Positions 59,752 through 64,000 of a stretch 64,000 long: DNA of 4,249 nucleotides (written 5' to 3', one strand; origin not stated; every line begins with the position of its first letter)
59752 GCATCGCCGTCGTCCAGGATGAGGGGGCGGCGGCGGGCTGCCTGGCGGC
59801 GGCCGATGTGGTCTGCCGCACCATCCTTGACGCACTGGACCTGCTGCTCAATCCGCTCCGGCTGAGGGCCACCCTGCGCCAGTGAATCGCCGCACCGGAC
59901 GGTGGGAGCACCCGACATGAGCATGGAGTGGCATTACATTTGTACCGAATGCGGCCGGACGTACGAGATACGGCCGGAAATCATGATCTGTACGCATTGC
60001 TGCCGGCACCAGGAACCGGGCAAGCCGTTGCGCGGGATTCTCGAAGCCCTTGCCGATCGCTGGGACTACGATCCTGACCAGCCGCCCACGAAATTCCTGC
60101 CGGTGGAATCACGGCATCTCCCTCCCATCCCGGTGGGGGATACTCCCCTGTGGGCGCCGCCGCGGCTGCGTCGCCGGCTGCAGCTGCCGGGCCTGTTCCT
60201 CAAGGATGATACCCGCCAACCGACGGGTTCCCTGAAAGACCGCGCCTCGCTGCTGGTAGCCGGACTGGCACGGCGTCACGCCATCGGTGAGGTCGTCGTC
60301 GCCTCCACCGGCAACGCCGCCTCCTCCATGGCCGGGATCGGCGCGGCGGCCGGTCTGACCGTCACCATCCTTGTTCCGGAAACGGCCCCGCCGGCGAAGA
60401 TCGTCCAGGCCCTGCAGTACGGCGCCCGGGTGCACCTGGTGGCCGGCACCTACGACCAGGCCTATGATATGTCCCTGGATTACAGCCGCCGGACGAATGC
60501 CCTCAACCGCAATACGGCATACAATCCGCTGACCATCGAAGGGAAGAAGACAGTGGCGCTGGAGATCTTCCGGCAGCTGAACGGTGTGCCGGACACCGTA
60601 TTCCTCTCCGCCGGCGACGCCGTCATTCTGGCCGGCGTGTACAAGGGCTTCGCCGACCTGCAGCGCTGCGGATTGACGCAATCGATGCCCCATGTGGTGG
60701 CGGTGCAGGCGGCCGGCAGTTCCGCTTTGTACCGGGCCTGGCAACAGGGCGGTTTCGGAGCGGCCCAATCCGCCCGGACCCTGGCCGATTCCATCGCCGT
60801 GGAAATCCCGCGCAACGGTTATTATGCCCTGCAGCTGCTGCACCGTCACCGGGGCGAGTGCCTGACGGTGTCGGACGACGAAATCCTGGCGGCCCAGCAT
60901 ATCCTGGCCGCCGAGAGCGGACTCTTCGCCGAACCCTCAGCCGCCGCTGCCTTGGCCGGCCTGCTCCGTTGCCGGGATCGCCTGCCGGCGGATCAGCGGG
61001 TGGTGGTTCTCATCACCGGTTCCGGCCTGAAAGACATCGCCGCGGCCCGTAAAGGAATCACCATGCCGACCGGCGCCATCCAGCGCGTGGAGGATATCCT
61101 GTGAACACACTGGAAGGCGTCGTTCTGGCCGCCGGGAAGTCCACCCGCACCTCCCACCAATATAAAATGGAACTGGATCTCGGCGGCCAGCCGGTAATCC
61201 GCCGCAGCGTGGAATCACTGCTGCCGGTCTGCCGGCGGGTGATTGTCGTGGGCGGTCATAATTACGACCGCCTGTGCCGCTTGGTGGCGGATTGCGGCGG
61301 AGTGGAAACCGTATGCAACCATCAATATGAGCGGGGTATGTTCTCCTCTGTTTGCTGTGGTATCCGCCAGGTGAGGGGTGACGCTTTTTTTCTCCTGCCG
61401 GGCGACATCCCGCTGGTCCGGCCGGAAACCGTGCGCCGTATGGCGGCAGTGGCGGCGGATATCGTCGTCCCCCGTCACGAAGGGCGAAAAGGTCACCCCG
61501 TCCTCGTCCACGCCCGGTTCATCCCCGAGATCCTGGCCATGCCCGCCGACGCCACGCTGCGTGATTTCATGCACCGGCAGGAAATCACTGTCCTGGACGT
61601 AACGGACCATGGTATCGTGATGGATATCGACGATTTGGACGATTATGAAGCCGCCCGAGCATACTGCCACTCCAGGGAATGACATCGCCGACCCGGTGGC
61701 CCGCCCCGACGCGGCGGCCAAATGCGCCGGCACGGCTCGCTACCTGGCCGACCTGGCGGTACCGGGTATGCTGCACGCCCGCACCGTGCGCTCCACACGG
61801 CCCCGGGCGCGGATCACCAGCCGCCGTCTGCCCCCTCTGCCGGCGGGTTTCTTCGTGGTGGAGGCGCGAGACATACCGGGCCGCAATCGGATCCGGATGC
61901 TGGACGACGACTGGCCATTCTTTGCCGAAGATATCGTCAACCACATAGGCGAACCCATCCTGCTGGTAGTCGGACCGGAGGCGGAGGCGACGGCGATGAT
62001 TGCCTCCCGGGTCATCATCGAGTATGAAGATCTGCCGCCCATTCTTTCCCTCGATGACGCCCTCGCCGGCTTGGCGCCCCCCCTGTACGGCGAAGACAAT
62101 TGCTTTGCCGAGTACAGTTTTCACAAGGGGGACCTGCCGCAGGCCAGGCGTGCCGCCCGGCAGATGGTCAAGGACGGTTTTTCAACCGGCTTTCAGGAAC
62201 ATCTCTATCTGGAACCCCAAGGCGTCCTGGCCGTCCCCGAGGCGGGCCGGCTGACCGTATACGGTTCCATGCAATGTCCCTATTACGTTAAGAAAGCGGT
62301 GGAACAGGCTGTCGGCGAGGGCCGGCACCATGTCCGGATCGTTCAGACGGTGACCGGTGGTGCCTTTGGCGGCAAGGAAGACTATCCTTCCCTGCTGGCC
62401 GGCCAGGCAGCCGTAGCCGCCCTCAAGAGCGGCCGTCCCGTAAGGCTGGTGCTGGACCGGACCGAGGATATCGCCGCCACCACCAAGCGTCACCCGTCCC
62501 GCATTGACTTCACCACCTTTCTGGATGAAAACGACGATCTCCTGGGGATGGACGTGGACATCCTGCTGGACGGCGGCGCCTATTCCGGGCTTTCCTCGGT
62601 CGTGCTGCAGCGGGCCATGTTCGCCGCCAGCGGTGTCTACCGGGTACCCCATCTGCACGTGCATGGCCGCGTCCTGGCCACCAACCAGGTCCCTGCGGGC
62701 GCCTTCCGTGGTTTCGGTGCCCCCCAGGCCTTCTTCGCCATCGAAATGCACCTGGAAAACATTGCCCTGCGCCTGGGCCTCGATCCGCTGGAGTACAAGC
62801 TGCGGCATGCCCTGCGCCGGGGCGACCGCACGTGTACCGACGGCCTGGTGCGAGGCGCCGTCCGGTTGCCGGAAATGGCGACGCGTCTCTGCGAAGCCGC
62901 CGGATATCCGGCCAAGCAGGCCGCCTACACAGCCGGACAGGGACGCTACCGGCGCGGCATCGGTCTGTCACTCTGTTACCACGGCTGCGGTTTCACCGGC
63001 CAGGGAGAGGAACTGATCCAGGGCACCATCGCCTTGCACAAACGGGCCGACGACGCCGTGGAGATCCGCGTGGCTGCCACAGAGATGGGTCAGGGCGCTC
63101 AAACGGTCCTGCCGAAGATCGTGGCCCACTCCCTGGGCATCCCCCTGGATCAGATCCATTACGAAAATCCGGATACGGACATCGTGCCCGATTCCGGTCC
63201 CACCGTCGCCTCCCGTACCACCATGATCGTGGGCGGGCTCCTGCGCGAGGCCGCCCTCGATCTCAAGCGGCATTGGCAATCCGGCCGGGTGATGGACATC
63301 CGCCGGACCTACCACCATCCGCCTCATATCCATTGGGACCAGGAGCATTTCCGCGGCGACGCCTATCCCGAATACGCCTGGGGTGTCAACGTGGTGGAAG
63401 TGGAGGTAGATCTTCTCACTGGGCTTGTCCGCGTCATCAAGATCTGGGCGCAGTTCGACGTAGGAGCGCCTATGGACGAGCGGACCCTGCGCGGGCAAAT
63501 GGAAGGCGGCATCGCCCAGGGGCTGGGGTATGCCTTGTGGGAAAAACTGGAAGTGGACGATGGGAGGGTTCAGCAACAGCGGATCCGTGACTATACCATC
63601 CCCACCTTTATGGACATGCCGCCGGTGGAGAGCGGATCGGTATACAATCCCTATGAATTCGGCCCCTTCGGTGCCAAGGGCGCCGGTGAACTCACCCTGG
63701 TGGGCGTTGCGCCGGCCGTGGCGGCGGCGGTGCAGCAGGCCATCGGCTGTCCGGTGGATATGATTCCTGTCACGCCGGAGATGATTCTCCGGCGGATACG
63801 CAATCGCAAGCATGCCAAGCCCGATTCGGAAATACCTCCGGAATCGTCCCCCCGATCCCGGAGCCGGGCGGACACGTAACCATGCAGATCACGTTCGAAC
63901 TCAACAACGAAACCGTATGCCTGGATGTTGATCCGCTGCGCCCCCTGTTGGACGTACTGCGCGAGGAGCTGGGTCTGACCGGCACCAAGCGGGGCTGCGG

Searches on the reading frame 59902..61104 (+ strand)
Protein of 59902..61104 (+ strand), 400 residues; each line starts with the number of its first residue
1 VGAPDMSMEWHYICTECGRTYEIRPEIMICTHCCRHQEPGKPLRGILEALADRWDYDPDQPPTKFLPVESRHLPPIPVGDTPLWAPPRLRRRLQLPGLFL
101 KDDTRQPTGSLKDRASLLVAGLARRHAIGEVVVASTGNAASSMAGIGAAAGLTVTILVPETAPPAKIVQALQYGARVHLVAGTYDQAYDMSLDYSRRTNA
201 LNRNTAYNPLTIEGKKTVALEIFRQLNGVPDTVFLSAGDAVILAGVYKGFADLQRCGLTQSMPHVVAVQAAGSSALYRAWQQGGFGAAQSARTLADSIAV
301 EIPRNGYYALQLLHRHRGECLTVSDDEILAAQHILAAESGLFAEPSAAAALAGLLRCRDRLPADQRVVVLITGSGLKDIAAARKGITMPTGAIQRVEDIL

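Call 77: search_protein_families(library=pfam, proteins=[window:59902-61104:+], max_evalue=0.001)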
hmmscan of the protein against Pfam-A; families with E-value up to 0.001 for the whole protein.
window:59902-61104:+ (400 aa): 1 family
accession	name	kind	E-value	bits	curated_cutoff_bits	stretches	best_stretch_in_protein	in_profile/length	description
PF00291.31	PALP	-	4e-77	259.9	35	1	78-373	5-295/295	Pyridoxal-phosphate dependent enzyme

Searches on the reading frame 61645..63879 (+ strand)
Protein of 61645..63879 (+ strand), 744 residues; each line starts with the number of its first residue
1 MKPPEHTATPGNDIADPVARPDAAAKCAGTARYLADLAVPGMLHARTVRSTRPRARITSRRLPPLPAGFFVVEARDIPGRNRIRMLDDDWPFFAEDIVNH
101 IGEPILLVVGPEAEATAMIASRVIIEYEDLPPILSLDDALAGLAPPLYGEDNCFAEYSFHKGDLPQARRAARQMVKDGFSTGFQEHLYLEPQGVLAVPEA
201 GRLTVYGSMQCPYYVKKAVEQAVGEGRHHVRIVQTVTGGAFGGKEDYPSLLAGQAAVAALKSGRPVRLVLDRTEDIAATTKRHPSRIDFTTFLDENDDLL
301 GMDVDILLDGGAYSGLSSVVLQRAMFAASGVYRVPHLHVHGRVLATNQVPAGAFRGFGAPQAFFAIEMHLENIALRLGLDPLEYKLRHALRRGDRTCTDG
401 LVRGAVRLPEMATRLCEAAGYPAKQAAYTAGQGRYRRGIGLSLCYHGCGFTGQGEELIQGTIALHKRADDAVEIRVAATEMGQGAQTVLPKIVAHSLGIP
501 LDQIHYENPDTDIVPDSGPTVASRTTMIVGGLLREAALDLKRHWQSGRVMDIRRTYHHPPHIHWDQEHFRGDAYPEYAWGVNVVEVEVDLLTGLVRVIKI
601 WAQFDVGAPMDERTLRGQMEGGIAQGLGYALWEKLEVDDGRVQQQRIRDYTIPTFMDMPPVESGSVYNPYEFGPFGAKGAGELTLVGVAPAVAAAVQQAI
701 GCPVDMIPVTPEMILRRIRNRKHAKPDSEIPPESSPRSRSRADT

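Call 77: search_protein_families(library=pfam, proteins=[window:61645-63879:+], max_evalue=0.001)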
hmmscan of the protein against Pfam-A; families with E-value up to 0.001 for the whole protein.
window:61645-63879:+ (744 aa): 3 families
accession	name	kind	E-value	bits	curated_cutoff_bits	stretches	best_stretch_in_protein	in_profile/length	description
PF02738.23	MoCoBD_1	-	1.8e-71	240.6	27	1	155-387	11-242/244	Molybdopterin cofactor-binding domain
PF20256.3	MoCoBD_2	-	4.3e-58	197.5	27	2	552-659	179-283/283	Molybdopterin cofactor-binding domain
PF01315.27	Ald_Xan_dh_C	-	3e-13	50.5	31.3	1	29-131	2-110/110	Aldehyde oxidase and xanthine dehydrogenase, a/b hammerhead domain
